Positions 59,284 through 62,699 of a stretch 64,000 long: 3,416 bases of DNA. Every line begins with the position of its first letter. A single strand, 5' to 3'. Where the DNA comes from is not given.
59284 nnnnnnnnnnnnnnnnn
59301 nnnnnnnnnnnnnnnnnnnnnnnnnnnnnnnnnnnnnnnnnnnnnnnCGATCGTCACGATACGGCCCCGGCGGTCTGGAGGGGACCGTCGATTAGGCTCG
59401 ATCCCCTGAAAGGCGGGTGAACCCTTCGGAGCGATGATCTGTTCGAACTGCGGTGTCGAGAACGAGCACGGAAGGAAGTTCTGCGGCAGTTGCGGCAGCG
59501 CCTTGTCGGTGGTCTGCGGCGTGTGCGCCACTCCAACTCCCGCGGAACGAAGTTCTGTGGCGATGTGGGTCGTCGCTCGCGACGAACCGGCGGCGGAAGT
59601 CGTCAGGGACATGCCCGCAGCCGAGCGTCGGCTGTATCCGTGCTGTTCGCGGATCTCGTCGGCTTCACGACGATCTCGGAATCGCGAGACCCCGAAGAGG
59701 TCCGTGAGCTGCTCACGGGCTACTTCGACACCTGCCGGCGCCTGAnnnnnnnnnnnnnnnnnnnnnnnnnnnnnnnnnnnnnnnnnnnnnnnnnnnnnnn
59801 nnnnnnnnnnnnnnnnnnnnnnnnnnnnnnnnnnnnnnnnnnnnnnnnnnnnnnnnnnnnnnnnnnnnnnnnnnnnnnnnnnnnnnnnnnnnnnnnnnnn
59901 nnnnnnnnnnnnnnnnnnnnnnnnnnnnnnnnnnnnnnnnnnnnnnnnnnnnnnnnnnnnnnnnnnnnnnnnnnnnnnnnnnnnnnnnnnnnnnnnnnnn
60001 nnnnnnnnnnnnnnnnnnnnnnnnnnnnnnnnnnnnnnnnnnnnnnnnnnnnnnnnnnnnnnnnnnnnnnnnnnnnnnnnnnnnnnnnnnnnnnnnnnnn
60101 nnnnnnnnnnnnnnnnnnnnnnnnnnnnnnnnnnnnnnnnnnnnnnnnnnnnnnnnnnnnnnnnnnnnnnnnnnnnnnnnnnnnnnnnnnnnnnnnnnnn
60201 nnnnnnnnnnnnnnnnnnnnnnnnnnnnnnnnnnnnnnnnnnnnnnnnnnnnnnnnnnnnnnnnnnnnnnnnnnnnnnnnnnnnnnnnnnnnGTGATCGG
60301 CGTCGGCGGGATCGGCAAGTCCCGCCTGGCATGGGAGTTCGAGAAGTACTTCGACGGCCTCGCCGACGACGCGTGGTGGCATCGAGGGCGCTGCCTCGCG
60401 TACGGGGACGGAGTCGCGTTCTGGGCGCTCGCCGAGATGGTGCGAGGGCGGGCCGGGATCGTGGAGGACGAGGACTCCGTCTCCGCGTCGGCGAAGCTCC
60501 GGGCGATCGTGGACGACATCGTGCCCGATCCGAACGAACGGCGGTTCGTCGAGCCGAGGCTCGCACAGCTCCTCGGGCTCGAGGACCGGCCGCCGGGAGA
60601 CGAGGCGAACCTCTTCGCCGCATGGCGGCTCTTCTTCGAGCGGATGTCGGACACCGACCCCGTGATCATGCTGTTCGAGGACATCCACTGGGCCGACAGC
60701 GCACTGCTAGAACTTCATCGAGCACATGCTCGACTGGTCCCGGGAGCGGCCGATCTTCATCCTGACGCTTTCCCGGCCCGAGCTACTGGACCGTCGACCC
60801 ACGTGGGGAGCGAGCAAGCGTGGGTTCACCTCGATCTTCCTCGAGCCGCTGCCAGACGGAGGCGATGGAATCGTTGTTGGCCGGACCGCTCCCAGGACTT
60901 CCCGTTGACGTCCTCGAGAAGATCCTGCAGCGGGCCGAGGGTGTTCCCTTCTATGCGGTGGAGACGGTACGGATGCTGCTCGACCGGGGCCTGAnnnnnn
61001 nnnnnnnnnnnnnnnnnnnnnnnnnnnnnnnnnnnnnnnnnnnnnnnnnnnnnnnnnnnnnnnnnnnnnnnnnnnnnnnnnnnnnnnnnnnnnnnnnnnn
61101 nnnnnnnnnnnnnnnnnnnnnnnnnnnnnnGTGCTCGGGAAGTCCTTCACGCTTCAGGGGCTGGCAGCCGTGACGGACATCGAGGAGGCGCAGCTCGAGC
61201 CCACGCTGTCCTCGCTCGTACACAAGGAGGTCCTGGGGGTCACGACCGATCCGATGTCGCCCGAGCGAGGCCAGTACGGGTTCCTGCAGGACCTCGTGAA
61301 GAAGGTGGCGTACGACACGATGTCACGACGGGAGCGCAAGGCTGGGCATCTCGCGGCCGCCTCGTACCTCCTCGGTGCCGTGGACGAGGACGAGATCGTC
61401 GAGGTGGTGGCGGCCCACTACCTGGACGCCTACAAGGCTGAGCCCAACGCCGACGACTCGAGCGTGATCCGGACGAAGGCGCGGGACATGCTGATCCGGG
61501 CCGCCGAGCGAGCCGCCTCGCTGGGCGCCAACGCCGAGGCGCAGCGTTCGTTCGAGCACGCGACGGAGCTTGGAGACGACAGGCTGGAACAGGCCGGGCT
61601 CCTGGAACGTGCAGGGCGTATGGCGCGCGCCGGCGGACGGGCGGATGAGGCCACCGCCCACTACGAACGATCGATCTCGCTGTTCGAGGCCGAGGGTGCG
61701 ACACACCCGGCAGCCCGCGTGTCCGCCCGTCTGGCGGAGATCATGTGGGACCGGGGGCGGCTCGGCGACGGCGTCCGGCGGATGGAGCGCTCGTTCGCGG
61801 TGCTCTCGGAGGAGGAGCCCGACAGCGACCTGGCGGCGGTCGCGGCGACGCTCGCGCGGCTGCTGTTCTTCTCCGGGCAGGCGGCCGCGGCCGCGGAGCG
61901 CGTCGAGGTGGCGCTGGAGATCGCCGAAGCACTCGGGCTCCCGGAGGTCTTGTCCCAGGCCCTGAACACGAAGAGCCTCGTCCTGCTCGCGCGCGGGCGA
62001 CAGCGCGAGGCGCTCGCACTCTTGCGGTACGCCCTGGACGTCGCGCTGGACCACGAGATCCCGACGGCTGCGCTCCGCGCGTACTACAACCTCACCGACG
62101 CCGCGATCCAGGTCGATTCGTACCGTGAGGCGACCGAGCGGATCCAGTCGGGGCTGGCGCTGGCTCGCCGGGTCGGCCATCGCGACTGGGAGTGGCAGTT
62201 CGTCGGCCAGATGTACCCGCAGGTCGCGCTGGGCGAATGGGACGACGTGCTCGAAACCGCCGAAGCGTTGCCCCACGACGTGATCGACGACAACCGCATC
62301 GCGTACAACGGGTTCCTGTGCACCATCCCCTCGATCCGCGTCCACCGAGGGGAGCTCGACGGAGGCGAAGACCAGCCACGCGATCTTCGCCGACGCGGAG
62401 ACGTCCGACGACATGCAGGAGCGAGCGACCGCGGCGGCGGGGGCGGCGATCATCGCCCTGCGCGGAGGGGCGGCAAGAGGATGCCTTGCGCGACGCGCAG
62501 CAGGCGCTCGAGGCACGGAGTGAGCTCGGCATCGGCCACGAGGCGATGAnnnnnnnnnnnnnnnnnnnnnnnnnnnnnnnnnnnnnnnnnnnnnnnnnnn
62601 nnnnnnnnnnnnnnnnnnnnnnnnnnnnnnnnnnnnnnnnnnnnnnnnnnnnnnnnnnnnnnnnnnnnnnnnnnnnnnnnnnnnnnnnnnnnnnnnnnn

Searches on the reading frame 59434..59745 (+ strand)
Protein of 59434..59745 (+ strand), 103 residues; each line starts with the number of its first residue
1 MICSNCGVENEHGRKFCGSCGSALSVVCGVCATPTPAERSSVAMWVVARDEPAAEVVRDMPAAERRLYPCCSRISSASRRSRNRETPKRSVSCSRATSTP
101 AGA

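Call 37: search_protein_families(library=pfam, proteins=[window:59434-59745:+], max_evalue=0.001)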
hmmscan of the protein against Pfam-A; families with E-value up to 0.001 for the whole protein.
window:59434-59745:+ (103 aa): 3 families
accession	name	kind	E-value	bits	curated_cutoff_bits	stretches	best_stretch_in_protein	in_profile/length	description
PF12773.13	DZR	-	3.1e-07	30.9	27.3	1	3-38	1-37/45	Double zinc ribbon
PF13240.11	Zn_Ribbon_1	-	3.5e-06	27.1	25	1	3-24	2-23/23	zinc-ribbon domain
PF24463.1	DUF7577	-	8.2e-05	22.6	28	1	3-24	5-26/27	Domain of unknown function (DUF7577)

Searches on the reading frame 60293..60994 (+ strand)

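Call 37: search_protein_families(library=pfam, proteins=[window:60293-60994:+], max_evalue=0.001)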
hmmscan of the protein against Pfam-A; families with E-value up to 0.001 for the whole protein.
window:60293-60994:+ (233 aa): 1 family
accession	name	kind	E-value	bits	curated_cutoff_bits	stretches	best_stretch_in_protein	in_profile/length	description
PF13191.12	AAA_16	-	1.4e-12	48.9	32.6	1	2-148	30-158/167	AAA ATPase domain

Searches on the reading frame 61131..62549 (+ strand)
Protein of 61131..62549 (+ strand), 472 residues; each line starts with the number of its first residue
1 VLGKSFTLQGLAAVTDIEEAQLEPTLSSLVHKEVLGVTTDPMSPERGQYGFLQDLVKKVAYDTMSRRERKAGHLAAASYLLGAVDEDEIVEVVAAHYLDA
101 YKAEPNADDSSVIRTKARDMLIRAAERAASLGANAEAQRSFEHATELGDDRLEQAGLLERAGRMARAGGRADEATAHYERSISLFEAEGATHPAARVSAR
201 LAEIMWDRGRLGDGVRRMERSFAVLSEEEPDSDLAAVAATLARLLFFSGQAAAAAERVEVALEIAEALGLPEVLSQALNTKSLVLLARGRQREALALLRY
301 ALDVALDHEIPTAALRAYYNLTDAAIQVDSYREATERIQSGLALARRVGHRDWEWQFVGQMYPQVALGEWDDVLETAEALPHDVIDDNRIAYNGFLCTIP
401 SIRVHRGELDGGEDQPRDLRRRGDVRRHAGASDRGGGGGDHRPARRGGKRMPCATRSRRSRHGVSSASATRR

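Call 37: search_protein_families(library=pfam, proteins=[window:61131-62549:+], max_evalue=0.001)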
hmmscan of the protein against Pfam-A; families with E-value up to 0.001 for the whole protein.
window:61131-62549:+ (472 aa): 2 families
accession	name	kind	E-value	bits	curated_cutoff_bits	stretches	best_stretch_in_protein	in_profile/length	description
PF13424.12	TPR_12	-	3.4e-10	40.4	30.1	1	198-267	6-77/77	Tetratricopeptide repeat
PF17874.7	TPR_MalT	-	4.8e-05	23.2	45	1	148-317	32-203/336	MalT-like TPR region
